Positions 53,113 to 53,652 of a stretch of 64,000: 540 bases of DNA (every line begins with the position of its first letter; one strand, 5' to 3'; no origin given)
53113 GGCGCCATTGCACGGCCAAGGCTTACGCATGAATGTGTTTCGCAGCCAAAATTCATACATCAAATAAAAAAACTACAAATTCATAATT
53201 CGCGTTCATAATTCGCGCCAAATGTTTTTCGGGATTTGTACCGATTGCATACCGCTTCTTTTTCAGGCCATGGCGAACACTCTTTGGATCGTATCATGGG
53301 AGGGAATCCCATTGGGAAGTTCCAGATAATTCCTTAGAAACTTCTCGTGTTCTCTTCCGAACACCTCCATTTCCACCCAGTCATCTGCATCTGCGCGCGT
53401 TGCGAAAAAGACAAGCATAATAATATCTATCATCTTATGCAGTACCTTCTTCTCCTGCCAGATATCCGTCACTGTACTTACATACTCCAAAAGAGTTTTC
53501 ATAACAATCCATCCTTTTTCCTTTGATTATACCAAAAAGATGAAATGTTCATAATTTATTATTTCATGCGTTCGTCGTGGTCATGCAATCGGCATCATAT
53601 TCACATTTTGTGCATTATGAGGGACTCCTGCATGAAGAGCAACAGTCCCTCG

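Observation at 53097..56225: AT-rich ~3.1 kb islet bounded by a perfect 32-bp direct repeat, carrying an ISAs1 transposase remnant and two paralogous secreted proteins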

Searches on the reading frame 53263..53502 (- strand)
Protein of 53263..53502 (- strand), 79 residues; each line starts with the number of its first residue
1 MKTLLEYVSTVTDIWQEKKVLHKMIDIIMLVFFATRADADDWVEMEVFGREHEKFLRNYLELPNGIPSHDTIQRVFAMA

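Call 6: search_protein_families(library=pfam, proteins=[window:53263-53502:-], max_evalue=0.01)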
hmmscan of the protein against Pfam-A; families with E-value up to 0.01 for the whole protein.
window:53263-53502:- (79 aa): 1 family
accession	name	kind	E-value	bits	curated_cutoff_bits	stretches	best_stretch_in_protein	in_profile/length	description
PF13808.11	DDE_Tnp_1_assoc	-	1.6e-21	76.6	32.3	1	6-78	2-74/88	DDE_Tnp_1-associated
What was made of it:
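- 53263..53502 (-): 79-aa ORF: the N-terminal DDE_Tnp_1_assoc domain of the ISAs1-type transposase. It stops just after the internal deletion, and the catalytic DDE domain is absent. Pfam E 1.6e-21 (call 6).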

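Call 30: find_homologous_proteins(query=window:53263-53502:-)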
Query window:53263-53502:- (79 aa): 165 proteins with E <= 0.001 among 175 candidates; the best 120 are listed.
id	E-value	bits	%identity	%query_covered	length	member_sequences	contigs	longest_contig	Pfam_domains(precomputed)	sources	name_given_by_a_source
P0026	6.1e-46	171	100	100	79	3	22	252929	PF13808.12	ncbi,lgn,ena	-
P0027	8.0e-39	148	89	100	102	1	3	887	PF13808.12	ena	-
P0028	9.5e-38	145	87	99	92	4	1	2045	PF13808.12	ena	-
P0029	4.6e-37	143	86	99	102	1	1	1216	PF13808.12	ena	-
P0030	5.6e-37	143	86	99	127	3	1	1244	PF13808.12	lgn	-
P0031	2.4e-36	141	86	99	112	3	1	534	PF13808.12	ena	-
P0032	5.9e-36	139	86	99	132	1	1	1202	PF13808.12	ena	-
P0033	9.3e-36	139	85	99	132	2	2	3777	PF13808.12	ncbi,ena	-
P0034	2.5e-35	137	85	99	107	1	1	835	PF13808.12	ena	-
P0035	2.5e-35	137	85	99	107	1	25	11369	PF13808.12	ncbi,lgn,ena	-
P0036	3.5e-35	137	86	99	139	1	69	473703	PF13808.12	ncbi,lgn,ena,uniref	ncbi:ISAs1 family transposase [Enterocloster sp.]|uniref:ISAs1 family transposase n=1 Tax=Enteroclos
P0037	3.5e-35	137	86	99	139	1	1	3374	PF13808.12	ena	-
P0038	3.5e-35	137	86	99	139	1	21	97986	PF13808.12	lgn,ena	-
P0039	3.5e-35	137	86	99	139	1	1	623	PF13808.12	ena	-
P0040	5.1e-35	136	83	99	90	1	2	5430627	PF13808.12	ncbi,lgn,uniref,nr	ncbi:hypothetical protein acsn021_04010 [Anaerocolumna cellulosilytica]|uniref:Uncharacterized prote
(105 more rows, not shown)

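Call 31: find_encoding_contigs(protein=P0036, flank=6000, max_places=8)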
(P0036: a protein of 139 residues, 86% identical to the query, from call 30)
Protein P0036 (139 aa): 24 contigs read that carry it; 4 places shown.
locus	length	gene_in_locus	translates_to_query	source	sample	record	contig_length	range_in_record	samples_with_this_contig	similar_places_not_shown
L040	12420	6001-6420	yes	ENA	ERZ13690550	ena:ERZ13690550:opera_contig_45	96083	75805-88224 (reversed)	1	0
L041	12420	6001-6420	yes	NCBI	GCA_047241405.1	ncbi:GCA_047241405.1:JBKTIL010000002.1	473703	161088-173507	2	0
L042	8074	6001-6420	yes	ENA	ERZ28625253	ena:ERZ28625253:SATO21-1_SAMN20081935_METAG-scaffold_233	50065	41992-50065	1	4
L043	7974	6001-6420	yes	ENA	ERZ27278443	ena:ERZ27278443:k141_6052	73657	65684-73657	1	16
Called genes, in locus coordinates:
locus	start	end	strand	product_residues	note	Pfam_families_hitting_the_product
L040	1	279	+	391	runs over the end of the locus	PF13433:Peripla_BP_5, PF13458:Peripla_BP_6, PF01094:ANF_receptor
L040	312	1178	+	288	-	PF02653:BPD_transp_2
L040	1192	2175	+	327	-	PF02653:BPD_transp_2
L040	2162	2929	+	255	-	PF00005:ABC_tran, PF13304:AAA_21 (faint), PF13401:AAA_22 (weak), PF12399:BCA_ABC_TP_C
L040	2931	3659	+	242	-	PF00005:ABC_tran, PF13304:AAA_21 (faint)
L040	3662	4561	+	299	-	PF08501:Shikimate_dh_N, PF01488:Shikimate_DH, PF03435:Sacchrp_dh_NADP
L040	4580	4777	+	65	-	PF02615:Ldh_2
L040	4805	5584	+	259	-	PF02615:Ldh_2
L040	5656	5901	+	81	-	-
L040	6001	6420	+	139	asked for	PF13808:DDE_Tnp_1_assoc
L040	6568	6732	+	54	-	-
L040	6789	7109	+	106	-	-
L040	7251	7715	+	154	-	PF01668:SmpB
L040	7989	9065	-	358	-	PF00872:Transposase_mut, PF10551:MULE (weak)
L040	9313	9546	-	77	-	PF05598:DUF772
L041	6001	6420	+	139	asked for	PF13808:DDE_Tnp_1_assoc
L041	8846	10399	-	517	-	PF05598:DUF772, PF13612:DDE_Tnp_1_3 (faint), PF01609:DDE_Tnp_1, PF13751:DDE_Tnp_1_6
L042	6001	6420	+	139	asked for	PF13808:DDE_Tnp_1_assoc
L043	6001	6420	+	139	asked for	PF13808:DDE_Tnp_1_assoc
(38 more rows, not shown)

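Call 44: search_protein_families(library=padloc, proteins=[window:53263-53502:-], max_evalue=0.1)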
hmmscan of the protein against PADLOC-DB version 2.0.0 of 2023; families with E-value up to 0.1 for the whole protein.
window:53263-53502:- (79 aa): 1 family
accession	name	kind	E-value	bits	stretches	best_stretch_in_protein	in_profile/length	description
PDLC03941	RmrT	-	0.05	11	1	2-33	2-33/234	-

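Call 45: search_protein_families(library=ncbifam, proteins=[window:53263-53502:-], max_evalue=0.1)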
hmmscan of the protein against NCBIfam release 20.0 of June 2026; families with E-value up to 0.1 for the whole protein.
window:53263-53502:- (79 aa): 1 family
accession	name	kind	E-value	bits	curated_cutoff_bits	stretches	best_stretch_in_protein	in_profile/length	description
NF033564.0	transpos_ISAs1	equivalog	3e-14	52.9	70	1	27-78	1-52/314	ISAs1 family transposase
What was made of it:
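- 53263..53502 (-): NCBIfam transpos_ISAs1 E 3e-14, below cut-off (call 45).
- Checked: A 79-aa ORF at 53263-53502(-) matches DDE_Tnp_1_assoc at E 1.6e-21 (call 6) and the NCBIfam ISAs1 transposase model at E 3e-14, below that model's cut-off (call 45).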

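Call 47: find_encoding_contigs(protein=P0035, flank=3000, max_places=6)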
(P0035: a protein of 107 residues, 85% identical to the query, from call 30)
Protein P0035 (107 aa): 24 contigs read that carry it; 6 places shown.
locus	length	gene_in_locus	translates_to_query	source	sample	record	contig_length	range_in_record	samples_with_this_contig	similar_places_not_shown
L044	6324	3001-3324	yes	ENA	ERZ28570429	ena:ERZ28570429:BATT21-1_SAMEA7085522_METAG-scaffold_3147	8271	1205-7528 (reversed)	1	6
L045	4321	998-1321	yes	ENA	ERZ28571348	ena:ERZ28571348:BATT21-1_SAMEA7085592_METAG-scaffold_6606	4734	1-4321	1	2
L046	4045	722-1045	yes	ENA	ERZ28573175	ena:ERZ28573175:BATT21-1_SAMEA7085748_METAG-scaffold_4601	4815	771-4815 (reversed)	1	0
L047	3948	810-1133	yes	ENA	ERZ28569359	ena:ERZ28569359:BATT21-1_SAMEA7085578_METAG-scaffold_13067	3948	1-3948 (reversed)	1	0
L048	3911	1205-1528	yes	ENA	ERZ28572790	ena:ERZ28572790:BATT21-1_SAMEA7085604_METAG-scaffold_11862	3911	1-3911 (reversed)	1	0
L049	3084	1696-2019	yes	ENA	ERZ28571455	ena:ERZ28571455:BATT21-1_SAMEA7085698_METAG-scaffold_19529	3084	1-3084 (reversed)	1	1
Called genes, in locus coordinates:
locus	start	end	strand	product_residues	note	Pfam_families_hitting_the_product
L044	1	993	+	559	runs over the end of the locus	-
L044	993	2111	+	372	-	PF13401:AAA_22 (faint), PF00004:AAA, PF17866:AAA_lid_6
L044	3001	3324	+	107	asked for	PF13808:DDE_Tnp_1_assoc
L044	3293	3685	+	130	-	PF01609:DDE_Tnp_1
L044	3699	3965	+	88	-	-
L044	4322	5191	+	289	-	PF08357:SEFIR, PF13676:TIR_2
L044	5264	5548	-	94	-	-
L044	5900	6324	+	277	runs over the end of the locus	PF12784:PDDEXK_2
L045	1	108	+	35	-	?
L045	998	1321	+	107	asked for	PF13808:DDE_Tnp_1_assoc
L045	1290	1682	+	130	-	PF01609:DDE_Tnp_1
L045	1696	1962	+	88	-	-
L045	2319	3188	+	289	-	PF08357:SEFIR, PF13676:TIR_2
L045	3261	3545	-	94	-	-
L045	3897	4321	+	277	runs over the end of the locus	PF12784:PDDEXK_2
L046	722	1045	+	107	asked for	PF13808:DDE_Tnp_1_assoc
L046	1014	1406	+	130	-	PF01609:DDE_Tnp_1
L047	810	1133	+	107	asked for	PF13808:DDE_Tnp_1_assoc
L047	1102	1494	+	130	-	PF01609:DDE_Tnp_1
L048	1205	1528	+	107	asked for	PF13808:DDE_Tnp_1_assoc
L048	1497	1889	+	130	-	PF01609:DDE_Tnp_1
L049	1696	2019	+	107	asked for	PF13808:DDE_Tnp_1_assoc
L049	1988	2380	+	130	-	PF01609:DDE_Tnp_1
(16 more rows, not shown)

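Call 48: find_encoding_contigs(protein=P0040, flank=3000, max_places=4)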
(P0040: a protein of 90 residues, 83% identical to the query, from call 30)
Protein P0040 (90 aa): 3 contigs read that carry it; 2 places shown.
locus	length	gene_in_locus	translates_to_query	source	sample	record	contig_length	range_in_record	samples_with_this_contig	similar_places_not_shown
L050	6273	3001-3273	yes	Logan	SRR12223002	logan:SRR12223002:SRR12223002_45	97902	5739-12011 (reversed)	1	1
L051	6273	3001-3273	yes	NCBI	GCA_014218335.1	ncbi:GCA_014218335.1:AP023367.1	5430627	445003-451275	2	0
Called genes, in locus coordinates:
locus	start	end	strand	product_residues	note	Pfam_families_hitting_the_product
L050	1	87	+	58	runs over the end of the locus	-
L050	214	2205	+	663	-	PF08706:D5_N, PF19263:DUF5906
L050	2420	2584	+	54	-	-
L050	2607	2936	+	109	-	-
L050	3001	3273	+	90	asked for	PF13808:DDE_Tnp_1_assoc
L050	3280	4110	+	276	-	PF01609:DDE_Tnp_1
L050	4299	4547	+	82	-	-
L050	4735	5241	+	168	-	PF03592:Terminase_2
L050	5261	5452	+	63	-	-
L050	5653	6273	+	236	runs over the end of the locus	-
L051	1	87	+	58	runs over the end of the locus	-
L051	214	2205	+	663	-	PF08706:D5_N, PF19263:DUF5906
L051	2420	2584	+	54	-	-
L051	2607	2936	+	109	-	-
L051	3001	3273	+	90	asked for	PF13808:DDE_Tnp_1_assoc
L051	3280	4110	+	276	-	PF01609:DDE_Tnp_1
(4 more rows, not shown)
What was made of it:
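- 53263..53502 (-): Relatives carry DDE_Tnp_1 downstream (calls 47, 48).
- On ISAs1-family insertion sequence: Relatives have PF01609 there (calls 47, 48).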
